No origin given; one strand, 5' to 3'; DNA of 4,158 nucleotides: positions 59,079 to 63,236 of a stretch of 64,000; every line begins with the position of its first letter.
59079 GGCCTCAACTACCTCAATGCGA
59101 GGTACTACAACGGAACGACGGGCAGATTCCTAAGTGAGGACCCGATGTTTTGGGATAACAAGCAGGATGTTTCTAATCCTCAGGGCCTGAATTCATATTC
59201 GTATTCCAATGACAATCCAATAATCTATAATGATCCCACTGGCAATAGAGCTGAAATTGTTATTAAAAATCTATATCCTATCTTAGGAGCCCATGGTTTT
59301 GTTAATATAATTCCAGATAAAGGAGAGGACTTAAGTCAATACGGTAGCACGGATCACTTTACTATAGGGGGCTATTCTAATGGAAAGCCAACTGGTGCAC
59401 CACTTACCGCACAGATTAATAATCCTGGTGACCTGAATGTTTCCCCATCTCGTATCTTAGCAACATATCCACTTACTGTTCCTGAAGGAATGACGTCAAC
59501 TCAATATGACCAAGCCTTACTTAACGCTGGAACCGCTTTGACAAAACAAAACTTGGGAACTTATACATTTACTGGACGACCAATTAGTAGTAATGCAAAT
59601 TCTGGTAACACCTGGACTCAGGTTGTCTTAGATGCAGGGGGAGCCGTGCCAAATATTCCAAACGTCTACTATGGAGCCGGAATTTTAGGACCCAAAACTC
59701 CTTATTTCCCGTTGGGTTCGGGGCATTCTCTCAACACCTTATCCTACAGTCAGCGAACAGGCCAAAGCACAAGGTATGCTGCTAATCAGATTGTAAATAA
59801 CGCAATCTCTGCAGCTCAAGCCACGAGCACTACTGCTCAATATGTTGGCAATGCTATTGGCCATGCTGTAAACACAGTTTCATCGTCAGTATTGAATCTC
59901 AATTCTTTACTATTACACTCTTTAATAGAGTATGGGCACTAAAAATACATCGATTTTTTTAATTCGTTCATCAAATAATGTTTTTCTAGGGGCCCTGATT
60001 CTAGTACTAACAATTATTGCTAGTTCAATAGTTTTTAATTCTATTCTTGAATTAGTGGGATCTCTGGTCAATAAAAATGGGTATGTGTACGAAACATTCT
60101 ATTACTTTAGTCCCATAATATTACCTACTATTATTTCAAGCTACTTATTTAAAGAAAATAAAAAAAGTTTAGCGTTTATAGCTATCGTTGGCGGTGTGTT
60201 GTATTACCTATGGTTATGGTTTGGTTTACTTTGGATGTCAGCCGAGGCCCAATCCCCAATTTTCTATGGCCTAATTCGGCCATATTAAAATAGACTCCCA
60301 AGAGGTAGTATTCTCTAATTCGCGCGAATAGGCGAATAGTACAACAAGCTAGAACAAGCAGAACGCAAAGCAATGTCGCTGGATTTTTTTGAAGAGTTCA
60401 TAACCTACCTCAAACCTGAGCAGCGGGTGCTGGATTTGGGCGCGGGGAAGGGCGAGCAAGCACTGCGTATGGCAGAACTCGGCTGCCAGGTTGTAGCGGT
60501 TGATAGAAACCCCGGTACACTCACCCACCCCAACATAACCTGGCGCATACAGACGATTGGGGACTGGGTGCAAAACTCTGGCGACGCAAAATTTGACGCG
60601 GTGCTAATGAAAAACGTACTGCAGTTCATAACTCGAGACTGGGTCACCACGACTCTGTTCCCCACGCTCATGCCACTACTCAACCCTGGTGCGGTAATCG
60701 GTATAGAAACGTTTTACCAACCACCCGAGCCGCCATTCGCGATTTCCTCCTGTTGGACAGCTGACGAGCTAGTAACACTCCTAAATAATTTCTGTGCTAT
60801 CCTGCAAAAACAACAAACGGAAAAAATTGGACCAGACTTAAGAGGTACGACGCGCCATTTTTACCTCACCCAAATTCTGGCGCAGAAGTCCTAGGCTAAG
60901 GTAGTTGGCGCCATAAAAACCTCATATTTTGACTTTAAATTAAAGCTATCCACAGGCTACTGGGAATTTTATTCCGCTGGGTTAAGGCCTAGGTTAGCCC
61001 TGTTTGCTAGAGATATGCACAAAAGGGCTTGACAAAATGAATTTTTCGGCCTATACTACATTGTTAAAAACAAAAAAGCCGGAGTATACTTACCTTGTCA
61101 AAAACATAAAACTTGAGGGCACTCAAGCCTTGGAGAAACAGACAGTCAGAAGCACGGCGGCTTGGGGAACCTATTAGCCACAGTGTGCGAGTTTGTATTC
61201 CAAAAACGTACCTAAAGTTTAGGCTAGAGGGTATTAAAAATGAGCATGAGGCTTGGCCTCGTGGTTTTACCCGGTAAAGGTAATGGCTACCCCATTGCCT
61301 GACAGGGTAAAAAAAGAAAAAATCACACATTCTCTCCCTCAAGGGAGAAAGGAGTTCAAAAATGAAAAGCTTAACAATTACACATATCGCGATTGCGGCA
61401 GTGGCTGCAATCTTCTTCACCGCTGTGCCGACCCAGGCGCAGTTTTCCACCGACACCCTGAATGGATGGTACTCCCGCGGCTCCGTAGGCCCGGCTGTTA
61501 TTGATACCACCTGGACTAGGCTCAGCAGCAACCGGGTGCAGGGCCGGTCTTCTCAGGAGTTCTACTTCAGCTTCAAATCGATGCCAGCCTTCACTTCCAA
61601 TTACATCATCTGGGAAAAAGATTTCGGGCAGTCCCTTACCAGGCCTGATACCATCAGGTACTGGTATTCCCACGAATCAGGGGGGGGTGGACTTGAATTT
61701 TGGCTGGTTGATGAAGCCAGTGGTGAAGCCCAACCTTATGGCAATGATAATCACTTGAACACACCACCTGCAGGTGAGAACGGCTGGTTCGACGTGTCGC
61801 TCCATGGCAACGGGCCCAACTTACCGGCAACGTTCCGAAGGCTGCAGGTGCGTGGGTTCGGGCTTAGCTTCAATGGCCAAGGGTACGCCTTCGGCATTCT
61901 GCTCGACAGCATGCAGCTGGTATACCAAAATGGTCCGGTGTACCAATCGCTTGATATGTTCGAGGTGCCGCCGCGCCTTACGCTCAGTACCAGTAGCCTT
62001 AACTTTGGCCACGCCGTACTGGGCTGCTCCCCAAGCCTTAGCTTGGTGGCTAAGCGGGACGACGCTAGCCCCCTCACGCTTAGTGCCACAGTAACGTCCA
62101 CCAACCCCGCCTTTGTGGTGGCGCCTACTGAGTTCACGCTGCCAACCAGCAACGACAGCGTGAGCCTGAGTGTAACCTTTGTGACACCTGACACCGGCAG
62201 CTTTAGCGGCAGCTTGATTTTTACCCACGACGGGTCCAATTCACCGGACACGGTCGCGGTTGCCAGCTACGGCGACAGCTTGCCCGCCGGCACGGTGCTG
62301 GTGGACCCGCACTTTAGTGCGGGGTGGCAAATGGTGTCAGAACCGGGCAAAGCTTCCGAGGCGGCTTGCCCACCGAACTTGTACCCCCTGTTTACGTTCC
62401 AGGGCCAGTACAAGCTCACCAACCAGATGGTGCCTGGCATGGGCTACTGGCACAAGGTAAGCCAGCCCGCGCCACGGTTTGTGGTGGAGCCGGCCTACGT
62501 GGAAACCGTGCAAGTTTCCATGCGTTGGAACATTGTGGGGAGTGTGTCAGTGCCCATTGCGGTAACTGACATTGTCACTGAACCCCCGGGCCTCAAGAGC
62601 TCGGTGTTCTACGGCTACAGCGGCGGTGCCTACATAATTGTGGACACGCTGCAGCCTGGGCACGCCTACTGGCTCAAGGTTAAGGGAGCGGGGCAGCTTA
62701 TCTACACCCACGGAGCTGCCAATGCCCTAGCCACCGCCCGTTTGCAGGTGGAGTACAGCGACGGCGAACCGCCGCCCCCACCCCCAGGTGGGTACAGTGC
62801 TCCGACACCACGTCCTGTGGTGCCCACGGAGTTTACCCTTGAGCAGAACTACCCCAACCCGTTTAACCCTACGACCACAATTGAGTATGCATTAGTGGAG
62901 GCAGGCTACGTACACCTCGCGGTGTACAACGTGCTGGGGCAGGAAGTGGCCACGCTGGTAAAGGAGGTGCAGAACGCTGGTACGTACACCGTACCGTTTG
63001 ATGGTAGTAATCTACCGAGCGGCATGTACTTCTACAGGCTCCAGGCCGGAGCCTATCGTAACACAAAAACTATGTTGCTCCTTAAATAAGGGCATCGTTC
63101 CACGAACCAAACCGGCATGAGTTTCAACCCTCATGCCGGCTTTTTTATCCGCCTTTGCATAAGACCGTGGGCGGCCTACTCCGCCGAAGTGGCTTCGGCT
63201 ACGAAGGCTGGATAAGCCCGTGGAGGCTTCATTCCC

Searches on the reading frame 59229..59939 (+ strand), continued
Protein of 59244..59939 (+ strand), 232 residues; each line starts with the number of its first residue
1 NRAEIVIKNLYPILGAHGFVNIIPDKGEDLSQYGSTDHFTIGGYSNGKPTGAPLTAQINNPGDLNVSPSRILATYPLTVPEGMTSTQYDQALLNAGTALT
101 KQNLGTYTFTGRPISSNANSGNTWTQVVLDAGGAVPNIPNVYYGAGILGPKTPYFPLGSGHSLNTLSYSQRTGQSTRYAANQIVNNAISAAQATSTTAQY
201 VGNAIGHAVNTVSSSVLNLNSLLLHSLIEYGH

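Call 98: search_protein_families(library=pfam, proteins=[L006:7438-7722:+], max_evalue=0.01)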
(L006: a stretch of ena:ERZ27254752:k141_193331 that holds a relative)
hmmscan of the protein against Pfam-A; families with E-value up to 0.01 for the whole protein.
L006:7438-7722:+ (95 aa): 0 families

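Call 100: search_protein_families(library=phrogs, proteins=[L012:1020-1394:+, L019:4694-5005:+, L023:4671-4970:+, L006:8968-9381:+, L009:941-1354:+, L011:1436-1867:+, L028:643-1020:+], max_evalue=0.1)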
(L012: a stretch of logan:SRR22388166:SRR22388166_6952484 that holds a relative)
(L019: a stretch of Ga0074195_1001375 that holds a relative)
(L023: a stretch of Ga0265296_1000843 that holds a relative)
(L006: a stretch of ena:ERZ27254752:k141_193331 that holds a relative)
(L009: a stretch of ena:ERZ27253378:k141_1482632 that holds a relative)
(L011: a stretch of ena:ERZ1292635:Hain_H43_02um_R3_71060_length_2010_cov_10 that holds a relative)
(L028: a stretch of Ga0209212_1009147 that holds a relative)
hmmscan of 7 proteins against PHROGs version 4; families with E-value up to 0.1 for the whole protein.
L012:1020-1394:+ (125 aa): 0 families

L019:4694-5005:+ (104 aa): 1 family
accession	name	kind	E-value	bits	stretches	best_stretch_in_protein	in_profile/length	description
phrog_25394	-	unknown function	0.031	15.2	1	16-98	13-90/159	-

L023:4671-4970:+ (100 aa): 0 families

L006:8968-9381:+ (138 aa): 0 families

L009:941-1354:+ (138 aa): 0 families

L011:1436-1867:+ (144 aa): 0 families

L028:643-1020:+ (126 aa): 0 families

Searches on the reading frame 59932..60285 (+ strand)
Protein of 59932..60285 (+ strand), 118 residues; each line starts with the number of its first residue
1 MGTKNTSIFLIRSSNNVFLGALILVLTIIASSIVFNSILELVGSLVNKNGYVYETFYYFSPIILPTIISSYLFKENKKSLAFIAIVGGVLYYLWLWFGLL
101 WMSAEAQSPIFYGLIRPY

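Call 6: search_protein_families(library=pfam, proteins=[window:59932-60285:+], max_evalue=0.01)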
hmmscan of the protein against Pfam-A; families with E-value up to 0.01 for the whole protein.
window:59932-60285:+ (118 aa): 0 families

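Call 8: search_protein_families(library=pfam, proteins=[window:59932-60285:+], max_evalue=10)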
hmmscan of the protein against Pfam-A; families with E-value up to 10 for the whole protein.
seq(118 aa): 2 families
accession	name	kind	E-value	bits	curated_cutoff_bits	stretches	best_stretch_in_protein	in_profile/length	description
PF07425.16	Pardaxin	-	0.61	10.2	25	1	63-74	5-16/33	Pardaxin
PF09843.14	DUF2070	-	2.5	6.8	30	1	18-111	16-101/561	Predicted membrane protein (DUF2070)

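Call 9: search_protein_families(library=ncbifam, proteins=[window:59932-60285:+], max_evalue=1)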
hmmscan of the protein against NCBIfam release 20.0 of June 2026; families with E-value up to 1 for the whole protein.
window:59932-60285:+ (118 aa): 0 families

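Call 12: find_homologous_proteins(query=window:59932-60285:+, max_evalue=0.01)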
Query seq(118 aa) (118 aa): 2 proteins with E <= 0.01 among 34 candidates.
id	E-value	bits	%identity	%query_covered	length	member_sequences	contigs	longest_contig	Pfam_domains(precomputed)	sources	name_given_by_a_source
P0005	2.8e-67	242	100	100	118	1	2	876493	-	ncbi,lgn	-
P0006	1.1e-39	153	68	100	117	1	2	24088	-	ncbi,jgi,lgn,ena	-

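Call 14: find_encoding_contigs(protein=P0006, flank=10000, max_places=4)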
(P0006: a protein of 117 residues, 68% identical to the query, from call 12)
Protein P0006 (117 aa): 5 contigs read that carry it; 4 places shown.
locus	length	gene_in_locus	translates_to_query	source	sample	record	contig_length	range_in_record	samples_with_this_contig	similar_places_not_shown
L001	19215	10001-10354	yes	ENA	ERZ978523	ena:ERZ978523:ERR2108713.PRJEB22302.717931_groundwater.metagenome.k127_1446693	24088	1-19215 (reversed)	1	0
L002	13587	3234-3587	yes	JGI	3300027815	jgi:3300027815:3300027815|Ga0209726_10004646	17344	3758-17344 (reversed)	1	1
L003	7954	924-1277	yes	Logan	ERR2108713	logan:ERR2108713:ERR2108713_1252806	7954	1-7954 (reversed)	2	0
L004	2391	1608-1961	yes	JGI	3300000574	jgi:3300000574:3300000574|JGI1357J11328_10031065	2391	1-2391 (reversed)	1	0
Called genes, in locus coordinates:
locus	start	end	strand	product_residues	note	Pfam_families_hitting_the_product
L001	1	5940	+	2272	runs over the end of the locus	PF03534:SpvB, PF25023:TEN_YD-shell (faint), PF01839:FG-GAP (faint), PF13517:FG-GAP_3, PF20041:DUF6443 (weak), PF05593:RHS_repeat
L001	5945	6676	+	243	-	-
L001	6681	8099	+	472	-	PF25023:TEN_YD-shell (weak), PF26363:Phospholipase-like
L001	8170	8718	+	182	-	-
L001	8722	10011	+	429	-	-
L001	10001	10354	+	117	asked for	-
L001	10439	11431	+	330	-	-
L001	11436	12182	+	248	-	-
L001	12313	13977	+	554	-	PF00089:Trypsin (weak), PF13365:Trypsin_2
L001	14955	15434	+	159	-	PF01272:GreA_GreB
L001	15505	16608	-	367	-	PF00288:GHMP_kinases_N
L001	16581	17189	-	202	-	PF13238:AAA_18 (weak)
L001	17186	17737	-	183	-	PF01725:Ham1p_like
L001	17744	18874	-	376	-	PF08933:PrnB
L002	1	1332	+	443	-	?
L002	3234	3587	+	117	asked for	-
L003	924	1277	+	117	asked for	-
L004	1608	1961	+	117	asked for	-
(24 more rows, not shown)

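Call 34: find_encoding_contigs(protein=P0005, flank=10000, max_places=3)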
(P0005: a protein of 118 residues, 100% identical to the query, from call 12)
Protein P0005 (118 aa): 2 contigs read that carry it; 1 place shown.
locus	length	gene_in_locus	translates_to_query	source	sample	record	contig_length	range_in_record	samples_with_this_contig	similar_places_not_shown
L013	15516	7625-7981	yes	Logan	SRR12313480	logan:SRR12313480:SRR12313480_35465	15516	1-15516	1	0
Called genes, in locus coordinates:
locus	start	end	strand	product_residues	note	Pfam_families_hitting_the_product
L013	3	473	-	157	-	?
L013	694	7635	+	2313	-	PF03534:SpvB, PF13517:FG-GAP_3 (faint), PF12256:TcdB_toxin_midN, PF20041:DUF6443, PF05593:RHS_repeat (weak), PF25023:TEN_YD-shell (weak), PF05593:RHS_repeat (weak), PF25023:TEN_YD-shell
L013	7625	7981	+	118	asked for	-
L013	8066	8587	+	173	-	PF13489:Methyltransf_23, PF13847:Methyltransf_31 (weak), PF08241:Methyltransf_11 (weak), PF08242:Methyltransf_12 (weak), PF13649:Methyltransf_25 (weak)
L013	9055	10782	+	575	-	PF18962:Por_Secre_tail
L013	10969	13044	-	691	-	-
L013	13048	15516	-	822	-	?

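Call 83: search_protein_families(library=pfam, alignment_id=A4, max_evalue=1)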
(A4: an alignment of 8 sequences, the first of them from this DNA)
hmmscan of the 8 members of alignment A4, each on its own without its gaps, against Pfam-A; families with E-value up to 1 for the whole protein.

A. member 1, seq(118 aa): 1 family
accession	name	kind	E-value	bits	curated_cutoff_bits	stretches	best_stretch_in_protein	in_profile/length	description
PF07425.16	Pardaxin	-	0.61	10.2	25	0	63-74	5-16/33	Pardaxin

B. families by the number of members that match (of 8 scanned): 5 families
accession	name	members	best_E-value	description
PF03899.21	ATP-synt_I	2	0.00053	ATP synthase I chain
PF10066.14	DUF2304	1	0.021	Uncharacterized conserved protein (DUF2304)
PF11628.13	TCR_zetazeta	1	0.056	T-cell surface glycoprotein CD3 zeta chain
PF07425.16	Pardaxin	1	0.61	Pardaxin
PF05493.18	ATP_synt_H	1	0.66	ATP synthase subunit H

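Call 98: search_protein_families(library=pfam, proteins=[L001:5945-6673:+, L001:6681-8096:+, L001:8170-8715:+, L001:10439-11428:+, L001:11436-12179:+], max_evalue=0.01)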
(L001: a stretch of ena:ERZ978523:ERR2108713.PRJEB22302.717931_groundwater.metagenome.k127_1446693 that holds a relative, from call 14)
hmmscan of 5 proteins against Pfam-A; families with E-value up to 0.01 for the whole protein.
L001:5945-6673:+ (243 aa): 0 families

L001:6681-8096:+ (472 aa): 2 families
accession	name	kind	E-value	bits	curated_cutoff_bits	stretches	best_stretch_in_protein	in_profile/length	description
PF05593.20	RHS_repeat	-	0.00018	22.3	22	0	68-90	16-38/38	RHS Repeat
PF11187.14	Mbeg1-like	-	0.0071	16.2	21.1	0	305-371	38-102/224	Mbeg1-like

L001:8170-8715:+ (182 aa): 0 families

L001:10439-11428:+ (330 aa): 2 families
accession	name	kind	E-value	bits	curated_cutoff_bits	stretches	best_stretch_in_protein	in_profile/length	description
PF07819.20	PGAP1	-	0.0023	18.1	24.3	1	162-205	78-130/233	PGAP1-like alpha/beta domain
PF00561.26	Abhydrolase_1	-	0.0042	17.2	25.8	1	169-206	69-103/245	alpha/beta hydrolase fold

L001:11436-12179:+ (248 aa): 0 families

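Call 100: search_protein_families(library=phrogs, proteins=[window:59932-60285:+, P0006], max_evalue=0.1)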
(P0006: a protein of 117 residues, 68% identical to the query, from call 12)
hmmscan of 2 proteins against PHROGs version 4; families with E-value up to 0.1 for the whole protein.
window:59932-60285:+ (118 aa): 0 families

P0006 (117 aa): 0 families

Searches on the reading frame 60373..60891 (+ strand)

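Call 6: search_protein_families(library=pfam, proteins=[window:60373-60891:+], max_evalue=0.01)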
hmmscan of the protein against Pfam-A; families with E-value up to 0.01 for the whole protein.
window:60373-60891:+ (173 aa): 9 families
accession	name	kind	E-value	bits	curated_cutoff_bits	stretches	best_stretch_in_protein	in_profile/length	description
PF13649.12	Methyltransf_25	-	1.2e-07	32.7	27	1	19-105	1-95/97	Methyltransferase domain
PF13489.12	Methyltransf_23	-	2e-07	31.3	27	1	5-114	12-119/164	Methyltransferase domain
PF13847.12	Methyltransf_31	-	2e-07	31.2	27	1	14-142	2-120/145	Methyltransferase domain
PF08241.18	Methyltransf_11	-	7.1e-07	30.2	21.2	1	20-88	1-74/95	Methyltransferase domain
PF08242.18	Methyltransf_12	-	3.1e-06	28.3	30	1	20-108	1-97/98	Methyltransferase domain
PF01728.25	FtsJ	-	0.00024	21.5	24.1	1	11-92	17-102/181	FtsJ-like methyltransferase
PF03848.20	TehB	-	0.00052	19.9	20.4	1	13-88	29-110/193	Tellurite resistance protein TehB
PF04445.19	SAM_MT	-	0.0027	17.6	26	1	17-47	73-103/230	Putative SAM-dependent methyltransferase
PF05219.18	DREV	-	0.003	17.2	26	1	16-84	95-162/265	DREV methyltransferase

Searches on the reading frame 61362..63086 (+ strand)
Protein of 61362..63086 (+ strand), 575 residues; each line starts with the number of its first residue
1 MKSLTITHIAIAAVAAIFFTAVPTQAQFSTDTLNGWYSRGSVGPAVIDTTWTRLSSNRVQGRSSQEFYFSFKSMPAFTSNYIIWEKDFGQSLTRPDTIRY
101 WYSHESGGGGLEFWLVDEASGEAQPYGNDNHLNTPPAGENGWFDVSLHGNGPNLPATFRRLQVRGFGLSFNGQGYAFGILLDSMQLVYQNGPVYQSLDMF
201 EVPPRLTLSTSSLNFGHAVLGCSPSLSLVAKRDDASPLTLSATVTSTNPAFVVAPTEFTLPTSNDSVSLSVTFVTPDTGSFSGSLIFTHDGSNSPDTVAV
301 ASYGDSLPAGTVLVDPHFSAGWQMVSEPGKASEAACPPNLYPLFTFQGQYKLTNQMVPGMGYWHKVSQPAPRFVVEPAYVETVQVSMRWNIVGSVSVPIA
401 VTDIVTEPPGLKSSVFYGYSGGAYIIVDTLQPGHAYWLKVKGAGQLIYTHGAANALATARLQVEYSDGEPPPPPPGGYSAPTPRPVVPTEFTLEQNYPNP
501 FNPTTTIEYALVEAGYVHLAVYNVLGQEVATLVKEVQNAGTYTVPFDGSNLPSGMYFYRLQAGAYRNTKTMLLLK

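Call 35: search_protein_families(library=pfam, proteins=[window:61362-63086:+], max_evalue=0.001)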
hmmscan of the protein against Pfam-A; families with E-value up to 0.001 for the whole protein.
window:61362-63086:+ (575 aa): 3 families
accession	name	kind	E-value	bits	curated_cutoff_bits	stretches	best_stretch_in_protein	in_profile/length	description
PF18962.6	Por_Secre_tail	-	4.6e-10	40.1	27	1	497-570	2-72/75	Secretion system C-terminal sorting domain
PF22544.2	HYDIN_VesB_CFA65-like_Ig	-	0.00011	22.8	25.5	1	204-300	1-97/100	HYDIN/CFA65/VesB-like, Ig-like domain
PF22073.2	Cep192_D4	-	0.00028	21.5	35.5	1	204-304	2-111/112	Cep192 domain 4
